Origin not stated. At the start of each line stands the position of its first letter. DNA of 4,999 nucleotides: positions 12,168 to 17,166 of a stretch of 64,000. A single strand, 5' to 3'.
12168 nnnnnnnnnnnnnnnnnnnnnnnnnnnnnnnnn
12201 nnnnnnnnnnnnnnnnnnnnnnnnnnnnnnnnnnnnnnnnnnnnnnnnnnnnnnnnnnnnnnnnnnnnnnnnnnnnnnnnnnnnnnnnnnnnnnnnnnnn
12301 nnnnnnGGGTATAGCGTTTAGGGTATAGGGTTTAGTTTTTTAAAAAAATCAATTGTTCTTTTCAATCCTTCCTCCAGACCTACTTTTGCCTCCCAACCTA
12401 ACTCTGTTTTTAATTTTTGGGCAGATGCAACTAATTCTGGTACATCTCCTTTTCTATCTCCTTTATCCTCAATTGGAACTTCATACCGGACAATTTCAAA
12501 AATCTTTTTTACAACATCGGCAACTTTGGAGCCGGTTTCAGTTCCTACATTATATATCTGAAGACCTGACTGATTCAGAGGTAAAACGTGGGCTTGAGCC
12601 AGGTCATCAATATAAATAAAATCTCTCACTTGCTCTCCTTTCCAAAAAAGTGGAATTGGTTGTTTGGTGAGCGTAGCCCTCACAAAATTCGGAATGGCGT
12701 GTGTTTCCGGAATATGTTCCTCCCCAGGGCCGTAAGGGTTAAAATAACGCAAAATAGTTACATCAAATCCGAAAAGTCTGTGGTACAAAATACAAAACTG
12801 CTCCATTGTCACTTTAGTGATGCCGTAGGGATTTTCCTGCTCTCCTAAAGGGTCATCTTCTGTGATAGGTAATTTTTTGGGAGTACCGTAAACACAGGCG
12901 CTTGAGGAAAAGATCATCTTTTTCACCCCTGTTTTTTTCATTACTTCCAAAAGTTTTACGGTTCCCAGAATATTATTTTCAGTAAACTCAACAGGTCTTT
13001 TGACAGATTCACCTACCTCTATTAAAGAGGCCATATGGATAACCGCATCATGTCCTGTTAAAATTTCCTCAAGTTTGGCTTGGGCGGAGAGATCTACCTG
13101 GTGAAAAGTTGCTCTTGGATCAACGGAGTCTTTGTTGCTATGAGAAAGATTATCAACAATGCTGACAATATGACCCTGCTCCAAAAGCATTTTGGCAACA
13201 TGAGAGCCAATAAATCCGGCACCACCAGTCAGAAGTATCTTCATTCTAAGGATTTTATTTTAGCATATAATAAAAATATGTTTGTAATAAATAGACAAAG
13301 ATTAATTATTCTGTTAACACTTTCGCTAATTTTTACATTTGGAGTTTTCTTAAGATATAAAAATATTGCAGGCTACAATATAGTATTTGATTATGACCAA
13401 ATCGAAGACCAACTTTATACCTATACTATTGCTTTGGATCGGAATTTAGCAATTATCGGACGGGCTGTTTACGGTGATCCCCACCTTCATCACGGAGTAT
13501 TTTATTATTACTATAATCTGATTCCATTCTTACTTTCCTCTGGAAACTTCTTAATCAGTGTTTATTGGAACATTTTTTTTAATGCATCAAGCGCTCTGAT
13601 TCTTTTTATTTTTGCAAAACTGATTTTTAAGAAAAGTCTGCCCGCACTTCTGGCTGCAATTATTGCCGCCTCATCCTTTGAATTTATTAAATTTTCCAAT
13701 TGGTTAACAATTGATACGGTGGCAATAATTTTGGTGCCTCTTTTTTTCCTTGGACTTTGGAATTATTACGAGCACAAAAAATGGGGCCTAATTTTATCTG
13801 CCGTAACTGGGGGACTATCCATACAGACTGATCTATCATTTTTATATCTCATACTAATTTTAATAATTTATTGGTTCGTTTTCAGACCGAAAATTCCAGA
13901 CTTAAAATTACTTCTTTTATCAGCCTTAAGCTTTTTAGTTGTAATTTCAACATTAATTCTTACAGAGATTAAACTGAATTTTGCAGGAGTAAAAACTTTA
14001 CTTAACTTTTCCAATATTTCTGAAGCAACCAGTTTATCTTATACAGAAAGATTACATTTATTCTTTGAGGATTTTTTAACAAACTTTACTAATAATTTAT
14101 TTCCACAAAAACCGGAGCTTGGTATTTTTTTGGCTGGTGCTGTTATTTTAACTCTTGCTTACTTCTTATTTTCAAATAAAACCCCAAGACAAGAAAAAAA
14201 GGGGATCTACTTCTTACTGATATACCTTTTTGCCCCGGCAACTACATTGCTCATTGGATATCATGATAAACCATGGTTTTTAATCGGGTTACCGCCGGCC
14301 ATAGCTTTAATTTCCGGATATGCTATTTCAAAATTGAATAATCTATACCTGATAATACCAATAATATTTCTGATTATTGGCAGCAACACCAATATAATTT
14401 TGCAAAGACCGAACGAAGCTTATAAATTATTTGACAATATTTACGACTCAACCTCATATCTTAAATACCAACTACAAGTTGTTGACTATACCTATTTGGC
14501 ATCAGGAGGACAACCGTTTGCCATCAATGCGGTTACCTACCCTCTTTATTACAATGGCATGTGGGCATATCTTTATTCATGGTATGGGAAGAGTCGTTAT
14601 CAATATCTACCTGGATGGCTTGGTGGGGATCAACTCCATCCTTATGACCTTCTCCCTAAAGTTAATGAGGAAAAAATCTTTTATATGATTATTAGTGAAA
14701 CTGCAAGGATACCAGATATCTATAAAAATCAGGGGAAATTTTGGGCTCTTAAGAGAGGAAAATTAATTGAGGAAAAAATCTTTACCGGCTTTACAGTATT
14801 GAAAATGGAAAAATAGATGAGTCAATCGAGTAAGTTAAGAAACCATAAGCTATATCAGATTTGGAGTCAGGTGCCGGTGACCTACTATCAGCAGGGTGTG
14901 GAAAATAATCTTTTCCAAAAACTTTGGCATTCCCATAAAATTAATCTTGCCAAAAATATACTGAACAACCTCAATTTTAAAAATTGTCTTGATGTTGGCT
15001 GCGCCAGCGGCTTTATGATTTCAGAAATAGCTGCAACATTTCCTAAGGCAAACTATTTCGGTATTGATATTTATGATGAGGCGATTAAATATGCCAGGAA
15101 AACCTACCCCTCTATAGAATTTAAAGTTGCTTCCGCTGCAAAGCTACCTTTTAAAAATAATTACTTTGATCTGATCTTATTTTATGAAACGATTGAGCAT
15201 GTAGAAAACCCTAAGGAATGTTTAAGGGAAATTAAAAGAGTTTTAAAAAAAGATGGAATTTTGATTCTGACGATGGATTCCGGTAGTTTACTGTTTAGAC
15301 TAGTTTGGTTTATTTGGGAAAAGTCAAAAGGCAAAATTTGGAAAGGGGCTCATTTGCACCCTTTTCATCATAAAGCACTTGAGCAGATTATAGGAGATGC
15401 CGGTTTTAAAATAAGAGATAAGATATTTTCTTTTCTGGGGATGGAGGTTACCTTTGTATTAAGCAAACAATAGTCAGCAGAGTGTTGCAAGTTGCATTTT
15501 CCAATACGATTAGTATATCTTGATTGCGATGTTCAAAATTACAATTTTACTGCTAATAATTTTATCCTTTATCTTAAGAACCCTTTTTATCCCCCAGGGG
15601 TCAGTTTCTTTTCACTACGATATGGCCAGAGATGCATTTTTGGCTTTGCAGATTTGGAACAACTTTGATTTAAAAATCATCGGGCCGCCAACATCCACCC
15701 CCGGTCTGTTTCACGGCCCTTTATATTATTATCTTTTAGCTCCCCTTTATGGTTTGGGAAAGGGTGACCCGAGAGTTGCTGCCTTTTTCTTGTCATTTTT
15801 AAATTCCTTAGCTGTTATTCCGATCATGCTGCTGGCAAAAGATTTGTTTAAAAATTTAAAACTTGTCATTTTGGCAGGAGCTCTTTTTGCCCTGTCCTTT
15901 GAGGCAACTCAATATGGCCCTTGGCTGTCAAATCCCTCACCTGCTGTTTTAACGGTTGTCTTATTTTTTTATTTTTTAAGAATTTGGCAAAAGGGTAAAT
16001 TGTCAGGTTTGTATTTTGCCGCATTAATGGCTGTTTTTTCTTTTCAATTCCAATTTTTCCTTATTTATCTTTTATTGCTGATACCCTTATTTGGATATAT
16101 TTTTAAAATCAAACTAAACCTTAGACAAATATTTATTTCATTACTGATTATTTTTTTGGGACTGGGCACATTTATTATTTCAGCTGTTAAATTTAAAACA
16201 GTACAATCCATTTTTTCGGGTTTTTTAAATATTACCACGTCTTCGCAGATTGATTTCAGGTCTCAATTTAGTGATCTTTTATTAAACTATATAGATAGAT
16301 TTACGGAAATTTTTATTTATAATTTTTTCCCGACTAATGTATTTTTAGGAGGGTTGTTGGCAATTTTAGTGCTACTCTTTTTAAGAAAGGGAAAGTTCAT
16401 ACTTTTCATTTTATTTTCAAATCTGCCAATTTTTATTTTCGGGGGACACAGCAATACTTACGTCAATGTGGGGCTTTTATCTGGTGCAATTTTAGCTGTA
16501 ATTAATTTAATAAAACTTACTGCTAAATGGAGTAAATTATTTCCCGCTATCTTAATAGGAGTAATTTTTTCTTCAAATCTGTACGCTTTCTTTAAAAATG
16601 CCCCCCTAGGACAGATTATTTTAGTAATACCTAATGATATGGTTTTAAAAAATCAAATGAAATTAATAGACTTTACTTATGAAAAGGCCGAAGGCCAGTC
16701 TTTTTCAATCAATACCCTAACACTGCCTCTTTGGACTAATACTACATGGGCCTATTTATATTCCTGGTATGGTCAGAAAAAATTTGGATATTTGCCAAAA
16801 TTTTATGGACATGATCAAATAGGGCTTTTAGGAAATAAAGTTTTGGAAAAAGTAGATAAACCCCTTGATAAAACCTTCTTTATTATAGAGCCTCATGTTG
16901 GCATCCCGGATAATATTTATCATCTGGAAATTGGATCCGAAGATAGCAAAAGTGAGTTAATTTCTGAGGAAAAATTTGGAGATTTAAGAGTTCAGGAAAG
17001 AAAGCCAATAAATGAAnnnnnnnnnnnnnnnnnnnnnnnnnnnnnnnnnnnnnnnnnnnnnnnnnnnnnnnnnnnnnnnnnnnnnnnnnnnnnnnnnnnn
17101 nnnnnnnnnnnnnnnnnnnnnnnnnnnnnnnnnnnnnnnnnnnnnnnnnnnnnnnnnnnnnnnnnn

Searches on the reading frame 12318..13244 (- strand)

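Call 62: search_protein_families(library=pfam, proteins=[window:12318-13244:-], max_evalue=0.001)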
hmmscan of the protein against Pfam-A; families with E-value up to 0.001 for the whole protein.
window:12318-13244:- (308 aa): 9 families
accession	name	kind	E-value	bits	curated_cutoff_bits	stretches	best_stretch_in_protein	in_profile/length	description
PF01370.27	Epimerase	-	7.6e-67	225.6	20.9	1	3-234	1-240/240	NAD dependent epimerase/dehydratase family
PF16363.11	GDP_Man_Dehyd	-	2e-61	208.8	27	1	4-297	1-332/332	GDP-mannose 4,6 dehydratase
PF01073.25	3Beta_HSD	-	6.8e-22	78.2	22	1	5-222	2-228/280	3-beta hydroxysteroid dehydrogenase/isomerase family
PF13460.12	NAD_binding_10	-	9.4e-16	58.6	27.2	1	7-133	1-117/184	NAD(P)H-binding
PF04321.23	RmlD_sub_bind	-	5.4e-11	42.5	27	1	1-151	1-136/287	RmlD substrate binding domain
PF07993.18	NAD_binding_4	-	5.8e-11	42.5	20.1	1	56-217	80-256/258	Male sterility protein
PF02719.21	Polysacc_synt_2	-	1e-09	38.4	20.2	1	3-115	1-128/293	Polysaccharide biosynthesis protein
PF05368.20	NmrA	-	1.1e-09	38.7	27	1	2-116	4-109/298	NmrA-like family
PF03435.24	Sacchrp_dh_NADP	-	2.2e-06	28.5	25.1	1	8-73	5-77/129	Saccharopine dehydrogenase NADP binding domain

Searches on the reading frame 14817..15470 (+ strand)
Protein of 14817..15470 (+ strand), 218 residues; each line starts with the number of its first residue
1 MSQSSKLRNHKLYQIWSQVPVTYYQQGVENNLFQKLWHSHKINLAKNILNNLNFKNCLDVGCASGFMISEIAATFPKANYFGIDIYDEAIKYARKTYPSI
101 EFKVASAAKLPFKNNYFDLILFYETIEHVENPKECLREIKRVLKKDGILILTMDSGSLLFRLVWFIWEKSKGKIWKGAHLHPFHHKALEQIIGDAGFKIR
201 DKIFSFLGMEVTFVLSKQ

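Call 62: search_protein_families(library=pfam, proteins=[window:14817-15470:+], max_evalue=0.001)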
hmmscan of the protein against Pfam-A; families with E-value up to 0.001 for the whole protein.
window:14817-15470:+ (218 aa): 10 families
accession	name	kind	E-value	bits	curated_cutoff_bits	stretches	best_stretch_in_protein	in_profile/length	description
PF08241.18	Methyltransf_11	-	5.6e-25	88.2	21.2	1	58-151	1-95/95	Methyltransferase domain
PF13847.12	Methyltransf_31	-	1.6e-22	80.2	27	1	56-152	6-110/145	Methyltransferase domain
PF13649.12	Methyltransf_25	-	2.3e-20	73.5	27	1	58-147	2-97/97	Methyltransferase domain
PF13489.12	Methyltransf_23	-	3.2e-20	73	27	1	50-200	19-162/164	Methyltransferase domain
PF08242.18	Methyltransf_12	-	8.4e-16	58.9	30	1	58-149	1-98/98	Methyltransferase domain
PF01209.24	Ubie_methyltran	-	1.5e-09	38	20.1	1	34-151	32-151/233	ubiE/COQ5 methyltransferase family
PF02390.23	Methyltransf_4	-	1.6e-07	31.4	24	1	56-96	4-44/173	Putative methyltransferase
PF05175.20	MTS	-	5.7e-05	23.2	23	1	48-151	27-138/170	Methyltransferase small domain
PF08003.17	Methyltransf_9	-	7e-05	22.4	23.8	1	36-152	97-218/315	Protein of unknown function (DUF1698)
PF02353.26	CMAS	-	9.7e-05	22.2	27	1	40-151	49-164/273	Mycolic acid cyclopropane synthetase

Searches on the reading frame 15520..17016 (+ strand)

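Call 62: search_protein_families(library=pfam, proteins=[window:15520-17016:+], max_evalue=0.001)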
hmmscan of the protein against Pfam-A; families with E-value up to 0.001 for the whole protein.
window:15520-17016:+ (499 aa): 0 families

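Call 64: search_protein_families(library=pfam, proteins=[window:15520-17016:+], max_evalue=0.1)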
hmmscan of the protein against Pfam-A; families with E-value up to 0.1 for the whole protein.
window:15520-17016:+ (499 aa): 1 family
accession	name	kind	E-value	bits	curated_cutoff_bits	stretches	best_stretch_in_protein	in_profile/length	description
PF13231.12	PMT_2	-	0.0062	17.2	26.1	1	65-214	2-150/160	Dolichyl-phosphate-mannose-protein mannosyltransferase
